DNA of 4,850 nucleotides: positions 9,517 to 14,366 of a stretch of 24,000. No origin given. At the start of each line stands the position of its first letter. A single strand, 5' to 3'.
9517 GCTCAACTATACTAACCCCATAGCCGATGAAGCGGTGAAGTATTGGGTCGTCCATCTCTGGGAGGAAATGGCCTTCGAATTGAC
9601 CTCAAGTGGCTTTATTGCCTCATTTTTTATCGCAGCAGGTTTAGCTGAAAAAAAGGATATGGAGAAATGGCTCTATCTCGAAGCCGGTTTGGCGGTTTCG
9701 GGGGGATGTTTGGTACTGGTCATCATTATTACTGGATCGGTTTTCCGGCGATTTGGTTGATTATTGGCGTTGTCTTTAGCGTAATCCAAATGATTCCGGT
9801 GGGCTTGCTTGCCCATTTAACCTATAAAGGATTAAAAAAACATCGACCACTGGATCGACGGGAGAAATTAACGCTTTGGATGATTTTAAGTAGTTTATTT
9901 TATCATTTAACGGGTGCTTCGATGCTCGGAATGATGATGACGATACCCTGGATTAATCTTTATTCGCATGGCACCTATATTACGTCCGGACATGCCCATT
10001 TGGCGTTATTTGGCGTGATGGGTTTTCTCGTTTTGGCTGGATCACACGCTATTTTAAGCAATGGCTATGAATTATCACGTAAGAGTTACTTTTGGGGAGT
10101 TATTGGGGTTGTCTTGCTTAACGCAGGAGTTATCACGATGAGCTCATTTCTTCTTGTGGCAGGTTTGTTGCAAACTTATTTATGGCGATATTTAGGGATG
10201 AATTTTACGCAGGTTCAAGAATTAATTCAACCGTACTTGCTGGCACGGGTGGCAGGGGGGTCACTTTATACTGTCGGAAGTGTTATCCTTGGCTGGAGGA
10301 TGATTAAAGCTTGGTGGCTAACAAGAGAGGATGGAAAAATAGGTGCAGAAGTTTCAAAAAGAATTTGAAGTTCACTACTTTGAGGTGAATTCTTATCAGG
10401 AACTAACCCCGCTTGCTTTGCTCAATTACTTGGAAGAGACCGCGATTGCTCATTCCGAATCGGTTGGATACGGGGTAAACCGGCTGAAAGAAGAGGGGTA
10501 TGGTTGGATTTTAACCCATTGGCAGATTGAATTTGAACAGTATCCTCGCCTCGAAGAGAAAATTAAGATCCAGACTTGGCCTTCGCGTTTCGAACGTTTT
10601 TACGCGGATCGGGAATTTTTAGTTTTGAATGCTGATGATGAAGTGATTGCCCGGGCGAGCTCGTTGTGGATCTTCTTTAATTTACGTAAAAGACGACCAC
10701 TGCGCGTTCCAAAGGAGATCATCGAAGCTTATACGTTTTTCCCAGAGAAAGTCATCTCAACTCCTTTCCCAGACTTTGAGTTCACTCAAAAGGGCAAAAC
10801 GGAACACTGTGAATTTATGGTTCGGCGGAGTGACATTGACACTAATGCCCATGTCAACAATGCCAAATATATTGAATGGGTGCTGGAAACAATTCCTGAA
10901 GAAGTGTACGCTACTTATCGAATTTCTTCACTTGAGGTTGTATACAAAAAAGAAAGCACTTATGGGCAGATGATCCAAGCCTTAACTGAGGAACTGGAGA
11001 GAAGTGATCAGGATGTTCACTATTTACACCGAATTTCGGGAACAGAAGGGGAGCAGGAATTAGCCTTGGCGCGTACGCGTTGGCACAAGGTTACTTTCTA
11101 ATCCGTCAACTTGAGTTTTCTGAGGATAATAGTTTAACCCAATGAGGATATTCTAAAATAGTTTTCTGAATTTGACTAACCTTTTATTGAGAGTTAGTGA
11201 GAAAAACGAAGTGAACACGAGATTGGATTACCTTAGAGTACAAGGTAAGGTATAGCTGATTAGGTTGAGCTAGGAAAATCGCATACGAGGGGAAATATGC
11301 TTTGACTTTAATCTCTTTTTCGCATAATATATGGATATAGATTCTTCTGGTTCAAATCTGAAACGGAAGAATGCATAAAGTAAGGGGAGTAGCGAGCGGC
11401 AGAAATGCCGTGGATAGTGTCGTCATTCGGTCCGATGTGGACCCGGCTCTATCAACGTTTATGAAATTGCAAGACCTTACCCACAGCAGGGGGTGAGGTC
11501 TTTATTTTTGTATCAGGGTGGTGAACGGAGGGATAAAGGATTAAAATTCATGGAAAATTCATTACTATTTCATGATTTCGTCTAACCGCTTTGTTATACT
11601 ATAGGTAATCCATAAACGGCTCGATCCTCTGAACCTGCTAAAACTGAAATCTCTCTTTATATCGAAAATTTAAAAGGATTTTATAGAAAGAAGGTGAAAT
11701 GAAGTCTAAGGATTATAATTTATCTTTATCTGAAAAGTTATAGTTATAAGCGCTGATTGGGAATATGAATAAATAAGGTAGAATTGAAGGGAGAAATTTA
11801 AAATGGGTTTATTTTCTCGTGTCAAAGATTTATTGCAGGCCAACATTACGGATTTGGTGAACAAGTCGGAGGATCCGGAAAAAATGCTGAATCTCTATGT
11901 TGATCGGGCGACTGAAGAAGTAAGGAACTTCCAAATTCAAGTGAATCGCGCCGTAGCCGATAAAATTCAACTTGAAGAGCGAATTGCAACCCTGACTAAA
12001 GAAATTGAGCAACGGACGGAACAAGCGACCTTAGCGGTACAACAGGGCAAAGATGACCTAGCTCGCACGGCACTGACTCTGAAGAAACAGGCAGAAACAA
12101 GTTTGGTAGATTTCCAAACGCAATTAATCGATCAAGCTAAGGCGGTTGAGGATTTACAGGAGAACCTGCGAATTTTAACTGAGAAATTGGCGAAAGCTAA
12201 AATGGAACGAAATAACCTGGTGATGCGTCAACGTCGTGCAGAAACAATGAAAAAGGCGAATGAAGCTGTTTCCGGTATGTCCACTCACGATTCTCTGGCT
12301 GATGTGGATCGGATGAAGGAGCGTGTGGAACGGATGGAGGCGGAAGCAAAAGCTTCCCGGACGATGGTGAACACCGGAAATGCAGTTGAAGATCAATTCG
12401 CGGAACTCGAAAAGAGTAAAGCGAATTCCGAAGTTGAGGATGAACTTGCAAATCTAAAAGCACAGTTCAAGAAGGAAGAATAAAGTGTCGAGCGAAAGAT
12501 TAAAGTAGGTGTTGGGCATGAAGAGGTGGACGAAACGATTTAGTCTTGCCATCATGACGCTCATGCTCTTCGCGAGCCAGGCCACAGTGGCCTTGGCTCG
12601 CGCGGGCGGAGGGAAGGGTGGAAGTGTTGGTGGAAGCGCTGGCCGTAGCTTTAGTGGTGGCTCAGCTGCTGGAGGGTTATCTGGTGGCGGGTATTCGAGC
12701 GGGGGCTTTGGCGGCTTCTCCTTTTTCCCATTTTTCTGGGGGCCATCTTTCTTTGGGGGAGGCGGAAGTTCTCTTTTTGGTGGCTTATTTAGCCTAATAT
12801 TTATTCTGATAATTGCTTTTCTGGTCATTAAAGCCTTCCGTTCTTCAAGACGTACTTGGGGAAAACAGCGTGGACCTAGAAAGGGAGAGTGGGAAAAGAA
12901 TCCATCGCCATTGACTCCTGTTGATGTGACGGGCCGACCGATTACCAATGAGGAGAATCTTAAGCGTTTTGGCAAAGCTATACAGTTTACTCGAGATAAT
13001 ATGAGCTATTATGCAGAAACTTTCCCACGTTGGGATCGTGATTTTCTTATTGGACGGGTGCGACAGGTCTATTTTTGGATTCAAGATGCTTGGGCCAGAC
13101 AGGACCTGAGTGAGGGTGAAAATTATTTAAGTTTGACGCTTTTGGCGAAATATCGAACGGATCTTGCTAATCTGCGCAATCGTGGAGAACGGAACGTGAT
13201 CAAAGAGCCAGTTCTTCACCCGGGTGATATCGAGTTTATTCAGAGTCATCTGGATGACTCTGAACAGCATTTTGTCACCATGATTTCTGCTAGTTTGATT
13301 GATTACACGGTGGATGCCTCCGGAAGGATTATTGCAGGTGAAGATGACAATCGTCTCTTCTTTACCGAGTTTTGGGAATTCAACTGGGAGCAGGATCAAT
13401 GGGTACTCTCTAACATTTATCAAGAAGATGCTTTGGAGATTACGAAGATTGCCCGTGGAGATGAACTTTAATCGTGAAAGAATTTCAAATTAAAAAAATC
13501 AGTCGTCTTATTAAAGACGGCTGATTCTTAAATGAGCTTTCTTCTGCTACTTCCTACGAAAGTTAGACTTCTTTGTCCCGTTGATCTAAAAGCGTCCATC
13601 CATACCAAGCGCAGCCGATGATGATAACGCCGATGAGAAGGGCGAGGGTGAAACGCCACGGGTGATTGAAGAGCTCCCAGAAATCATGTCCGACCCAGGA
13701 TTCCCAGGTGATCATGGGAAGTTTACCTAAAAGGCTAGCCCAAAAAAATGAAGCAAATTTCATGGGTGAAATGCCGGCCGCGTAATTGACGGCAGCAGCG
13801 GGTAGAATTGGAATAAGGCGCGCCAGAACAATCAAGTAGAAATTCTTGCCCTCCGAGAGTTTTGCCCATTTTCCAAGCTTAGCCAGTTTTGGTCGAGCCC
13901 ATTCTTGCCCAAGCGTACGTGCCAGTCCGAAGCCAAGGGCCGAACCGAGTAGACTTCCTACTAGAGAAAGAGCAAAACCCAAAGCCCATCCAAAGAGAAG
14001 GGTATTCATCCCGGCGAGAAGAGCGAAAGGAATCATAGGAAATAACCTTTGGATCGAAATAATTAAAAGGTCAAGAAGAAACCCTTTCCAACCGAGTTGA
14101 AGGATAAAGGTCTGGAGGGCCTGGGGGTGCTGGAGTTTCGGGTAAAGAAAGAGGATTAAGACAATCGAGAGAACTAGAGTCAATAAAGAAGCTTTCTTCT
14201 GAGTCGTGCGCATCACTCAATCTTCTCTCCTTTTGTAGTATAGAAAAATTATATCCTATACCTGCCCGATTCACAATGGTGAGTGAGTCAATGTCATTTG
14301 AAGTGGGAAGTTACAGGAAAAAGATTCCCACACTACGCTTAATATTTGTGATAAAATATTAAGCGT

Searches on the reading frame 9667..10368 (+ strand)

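Call 21: search_protein_families(library=ncbifam, proteins=[window:9667-10368:+], max_evalue=0.00001)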
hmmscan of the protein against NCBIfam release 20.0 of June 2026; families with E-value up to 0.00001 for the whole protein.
window:9667-10368:+ (233 aa): 2 families
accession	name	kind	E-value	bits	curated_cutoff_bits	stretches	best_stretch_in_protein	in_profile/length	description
TIGR00780.1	ccoN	equivalog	3.1e-09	36.2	583.15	1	14-213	251-455/474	cytochrome-c oxidase, cbb3-type subunit I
NF011053.0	PRK14485.1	subfamily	9.9e-06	24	1080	0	17-217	256-461/716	putative bifunctional cbb3-type cytochrome c oxidase subunit I/II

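Call 42: search_protein_families(library=pfam, proteins=[window:9667-10368:+], max_evalue=0.001)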
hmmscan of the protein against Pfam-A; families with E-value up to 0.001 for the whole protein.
window:9667-10368:+ (233 aa): 1 family
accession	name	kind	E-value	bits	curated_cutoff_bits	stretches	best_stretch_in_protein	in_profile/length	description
PF00115.25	COX1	-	9.1e-29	101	34.8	1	10-199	251-435/436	Cytochrome C and Quinol oxidase polypeptide I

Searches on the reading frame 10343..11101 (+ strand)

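Call 21: search_protein_families(library=ncbifam, proteins=[window:10343-11101:+], max_evalue=0.00001)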
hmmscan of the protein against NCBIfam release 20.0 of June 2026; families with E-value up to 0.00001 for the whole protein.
window:10343-11101:+ (252 aa): 2 families
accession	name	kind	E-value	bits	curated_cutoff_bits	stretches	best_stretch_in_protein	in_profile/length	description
TIGR00051.1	TIGR00051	subfamily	1.4e-08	35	68.7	0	10-121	4-115/117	YbgC/FadM family acyl-CoA thioesterase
NF047424.1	MenI_Staph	exception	1.1e-06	28.6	225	1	35-133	35-133/148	1,4-dihydroxy-2-naphthoyl-CoA hydrolase MenI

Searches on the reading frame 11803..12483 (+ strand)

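Call 21: search_protein_families(library=ncbifam, proteins=[window:11803-12483:+], max_evalue=0.00001)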
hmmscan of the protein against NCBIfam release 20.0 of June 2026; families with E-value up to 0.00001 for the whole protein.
window:11803-12483:+ (226 aa): 3 families
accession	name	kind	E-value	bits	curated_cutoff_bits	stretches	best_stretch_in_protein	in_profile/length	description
TIGR02977.1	phageshock_pspA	equivalog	2.4e-40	138.6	242.95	1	1-223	1-218/219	phage shock protein PspA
NF007974.0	PRK10698.1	equivalog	1.1e-27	97.2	336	1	1-225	1-220/222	phage shock protein PspA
NF045984.1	StressProtLiaH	equivalog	2.9e-15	56.6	380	1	4-223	3-216/225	stress responsive protein LiaH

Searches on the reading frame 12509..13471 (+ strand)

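Call 21: search_protein_families(library=ncbifam, proteins=[window:12509-13471:+], max_evalue=0.00001)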
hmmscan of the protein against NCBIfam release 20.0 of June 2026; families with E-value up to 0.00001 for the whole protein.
window:12509-13471:+ (320 aa): 1 family
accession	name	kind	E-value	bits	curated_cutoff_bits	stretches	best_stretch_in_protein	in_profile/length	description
NF033779.0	Tim44_TimA_adap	subfamily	1.5e-08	34.9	80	1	96-292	3-200/215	Tim44/TimA family putative adaptor protein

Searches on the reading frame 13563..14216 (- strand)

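Call 21: search_protein_families(library=ncbifam, proteins=[window:13563-14216:-], max_evalue=0.00001)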
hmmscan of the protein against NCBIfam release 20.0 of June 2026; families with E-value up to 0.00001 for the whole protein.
window:13563-14216:- (217 aa): 0 families

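Call 42: search_protein_families(library=pfam, proteins=[window:13563-14216:-], max_evalue=0.001)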
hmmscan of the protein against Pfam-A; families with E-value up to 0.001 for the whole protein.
window:13563-14216:- (217 aa): 1 family
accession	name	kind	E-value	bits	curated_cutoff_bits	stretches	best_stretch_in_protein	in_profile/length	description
PF09335.16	VTT_dom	-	4e-21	76.2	33.9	1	63-176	2-121/123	VTT domain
